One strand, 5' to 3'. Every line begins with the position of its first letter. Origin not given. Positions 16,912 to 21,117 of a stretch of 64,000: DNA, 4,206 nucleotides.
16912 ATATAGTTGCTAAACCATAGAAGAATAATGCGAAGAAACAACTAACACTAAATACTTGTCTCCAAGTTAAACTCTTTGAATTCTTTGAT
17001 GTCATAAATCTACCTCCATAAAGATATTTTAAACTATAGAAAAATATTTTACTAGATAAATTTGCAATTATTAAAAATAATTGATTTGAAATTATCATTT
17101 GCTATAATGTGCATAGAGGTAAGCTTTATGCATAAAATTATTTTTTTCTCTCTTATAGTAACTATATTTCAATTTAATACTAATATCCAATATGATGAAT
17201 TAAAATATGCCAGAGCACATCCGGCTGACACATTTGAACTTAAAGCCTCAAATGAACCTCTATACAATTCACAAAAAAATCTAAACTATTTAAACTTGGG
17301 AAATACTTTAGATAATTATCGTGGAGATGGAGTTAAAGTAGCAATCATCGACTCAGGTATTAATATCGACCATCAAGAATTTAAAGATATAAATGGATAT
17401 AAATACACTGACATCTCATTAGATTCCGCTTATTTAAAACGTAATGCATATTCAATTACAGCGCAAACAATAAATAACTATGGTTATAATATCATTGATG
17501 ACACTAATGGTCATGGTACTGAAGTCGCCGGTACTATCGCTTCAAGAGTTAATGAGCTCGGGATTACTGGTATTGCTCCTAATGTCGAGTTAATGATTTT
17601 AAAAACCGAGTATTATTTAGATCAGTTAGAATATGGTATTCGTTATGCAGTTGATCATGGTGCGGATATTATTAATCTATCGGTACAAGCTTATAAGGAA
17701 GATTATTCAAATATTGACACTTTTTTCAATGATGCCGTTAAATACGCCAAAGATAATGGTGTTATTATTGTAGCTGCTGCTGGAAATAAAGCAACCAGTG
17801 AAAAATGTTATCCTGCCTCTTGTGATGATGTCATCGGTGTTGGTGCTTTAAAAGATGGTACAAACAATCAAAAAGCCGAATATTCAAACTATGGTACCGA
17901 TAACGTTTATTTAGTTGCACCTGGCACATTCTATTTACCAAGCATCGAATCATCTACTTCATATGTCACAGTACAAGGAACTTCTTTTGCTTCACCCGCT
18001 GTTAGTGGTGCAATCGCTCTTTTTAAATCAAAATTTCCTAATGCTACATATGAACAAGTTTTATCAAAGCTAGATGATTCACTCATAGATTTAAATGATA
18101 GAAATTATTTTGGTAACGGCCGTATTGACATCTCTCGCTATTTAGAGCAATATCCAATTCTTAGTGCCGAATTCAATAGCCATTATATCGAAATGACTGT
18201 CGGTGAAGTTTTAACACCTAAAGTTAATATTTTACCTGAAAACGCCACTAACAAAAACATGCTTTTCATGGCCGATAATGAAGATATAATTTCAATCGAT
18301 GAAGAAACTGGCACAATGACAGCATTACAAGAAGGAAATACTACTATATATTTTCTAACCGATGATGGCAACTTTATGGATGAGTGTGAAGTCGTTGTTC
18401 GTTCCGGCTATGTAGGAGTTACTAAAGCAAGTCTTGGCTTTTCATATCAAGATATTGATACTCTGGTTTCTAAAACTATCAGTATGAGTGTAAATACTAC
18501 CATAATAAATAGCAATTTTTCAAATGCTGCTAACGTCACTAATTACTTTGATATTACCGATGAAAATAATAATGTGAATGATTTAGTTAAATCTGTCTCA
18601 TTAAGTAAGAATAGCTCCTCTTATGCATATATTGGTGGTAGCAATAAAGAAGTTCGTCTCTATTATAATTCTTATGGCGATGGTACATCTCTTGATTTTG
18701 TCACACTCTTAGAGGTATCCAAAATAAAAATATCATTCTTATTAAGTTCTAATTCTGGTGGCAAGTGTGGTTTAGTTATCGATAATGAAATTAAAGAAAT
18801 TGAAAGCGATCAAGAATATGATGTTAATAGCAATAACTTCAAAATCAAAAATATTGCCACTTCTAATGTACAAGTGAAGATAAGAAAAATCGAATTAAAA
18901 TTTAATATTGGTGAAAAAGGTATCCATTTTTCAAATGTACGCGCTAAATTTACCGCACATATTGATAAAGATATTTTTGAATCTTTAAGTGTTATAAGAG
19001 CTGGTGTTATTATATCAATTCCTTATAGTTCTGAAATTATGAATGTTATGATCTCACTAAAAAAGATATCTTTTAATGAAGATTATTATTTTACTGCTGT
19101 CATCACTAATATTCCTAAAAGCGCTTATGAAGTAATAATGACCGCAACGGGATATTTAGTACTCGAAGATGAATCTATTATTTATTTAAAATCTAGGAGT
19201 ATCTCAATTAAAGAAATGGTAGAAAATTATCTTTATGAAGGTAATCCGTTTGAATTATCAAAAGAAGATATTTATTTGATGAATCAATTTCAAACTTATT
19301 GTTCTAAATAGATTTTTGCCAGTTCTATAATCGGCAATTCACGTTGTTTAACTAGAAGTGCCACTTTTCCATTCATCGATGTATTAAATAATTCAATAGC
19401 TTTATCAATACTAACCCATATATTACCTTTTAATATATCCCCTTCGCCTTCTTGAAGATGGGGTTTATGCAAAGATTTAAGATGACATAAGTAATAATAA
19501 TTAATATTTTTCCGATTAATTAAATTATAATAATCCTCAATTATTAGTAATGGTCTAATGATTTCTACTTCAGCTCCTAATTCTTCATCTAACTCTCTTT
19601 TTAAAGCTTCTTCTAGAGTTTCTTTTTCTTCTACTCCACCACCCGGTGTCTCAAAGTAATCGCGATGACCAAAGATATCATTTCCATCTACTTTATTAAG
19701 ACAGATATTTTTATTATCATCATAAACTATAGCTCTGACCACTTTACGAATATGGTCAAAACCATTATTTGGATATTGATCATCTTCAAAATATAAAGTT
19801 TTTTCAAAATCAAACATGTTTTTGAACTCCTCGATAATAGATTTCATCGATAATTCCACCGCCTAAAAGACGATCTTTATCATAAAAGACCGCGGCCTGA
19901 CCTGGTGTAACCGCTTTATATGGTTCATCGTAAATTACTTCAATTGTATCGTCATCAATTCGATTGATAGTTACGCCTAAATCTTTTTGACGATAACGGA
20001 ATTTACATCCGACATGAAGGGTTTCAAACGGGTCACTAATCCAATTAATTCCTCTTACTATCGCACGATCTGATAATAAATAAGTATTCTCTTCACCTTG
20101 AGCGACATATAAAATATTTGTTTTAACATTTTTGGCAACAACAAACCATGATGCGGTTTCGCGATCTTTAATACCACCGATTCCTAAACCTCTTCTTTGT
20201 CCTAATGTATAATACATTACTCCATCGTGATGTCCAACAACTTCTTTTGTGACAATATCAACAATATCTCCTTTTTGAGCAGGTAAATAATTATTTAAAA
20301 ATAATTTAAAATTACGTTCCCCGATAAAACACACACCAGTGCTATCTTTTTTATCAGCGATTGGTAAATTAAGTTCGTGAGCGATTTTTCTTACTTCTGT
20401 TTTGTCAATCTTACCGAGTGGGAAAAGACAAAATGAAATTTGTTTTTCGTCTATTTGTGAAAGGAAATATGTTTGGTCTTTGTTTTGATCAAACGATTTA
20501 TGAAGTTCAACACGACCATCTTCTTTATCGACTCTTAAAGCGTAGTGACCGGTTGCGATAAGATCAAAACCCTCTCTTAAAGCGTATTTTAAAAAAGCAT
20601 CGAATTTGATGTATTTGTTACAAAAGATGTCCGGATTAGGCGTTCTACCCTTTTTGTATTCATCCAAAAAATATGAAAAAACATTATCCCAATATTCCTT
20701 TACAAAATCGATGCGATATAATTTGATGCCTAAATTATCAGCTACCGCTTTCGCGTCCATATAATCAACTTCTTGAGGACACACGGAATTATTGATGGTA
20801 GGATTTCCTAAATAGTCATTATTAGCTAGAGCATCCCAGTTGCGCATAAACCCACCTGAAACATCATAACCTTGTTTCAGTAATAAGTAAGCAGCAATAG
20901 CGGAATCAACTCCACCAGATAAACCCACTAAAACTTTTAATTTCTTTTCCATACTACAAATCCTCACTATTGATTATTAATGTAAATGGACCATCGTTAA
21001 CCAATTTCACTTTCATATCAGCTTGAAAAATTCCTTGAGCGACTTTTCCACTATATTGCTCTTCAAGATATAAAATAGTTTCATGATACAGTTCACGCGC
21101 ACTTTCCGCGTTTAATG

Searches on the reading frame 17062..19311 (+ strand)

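Call 57: search_protein_families(library=pfam, proteins=[window:17062-19311:+], max_evalue=0.00001)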
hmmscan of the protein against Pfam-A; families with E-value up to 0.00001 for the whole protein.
window:17062-19311:+ (749 aa): 2 families
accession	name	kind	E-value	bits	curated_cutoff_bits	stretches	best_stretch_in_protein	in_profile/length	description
PF00082.27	Peptidase_S8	-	2.2e-45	155.6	21.8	1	88-340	1-272/288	Subtilase family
PF02368.24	Big_2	-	1.1e-07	32.2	22.8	1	382-444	18-79/79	Bacterial Ig-like domain (group 2)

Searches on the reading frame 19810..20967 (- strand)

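Call 57: search_protein_families(library=pfam, proteins=[window:19810-20967:-], max_evalue=0.00001)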
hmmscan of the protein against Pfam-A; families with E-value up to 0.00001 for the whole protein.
window:19810-20967:- (385 aa): 4 families
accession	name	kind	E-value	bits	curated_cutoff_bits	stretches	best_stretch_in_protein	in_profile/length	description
PF03054.22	tRNA_Me_trans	-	2e-77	259.9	20.6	1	11-216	2-201/202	tRNA methyl transferase HUP domain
PF20259.3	tRNA_Me_trans_M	-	5.8e-24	83.9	27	1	223-290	3-66/66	tRNA methyl transferase PRC-barrel domain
PF20258.4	tRNA_Me_trans_C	-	5.1e-21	75.2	20.6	1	302-373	4-77/77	Aminomethyltransferase beta-barrel domain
PF02540.23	NAD_synthase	-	9e-08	32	21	0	11-88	20-81/242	NAD synthase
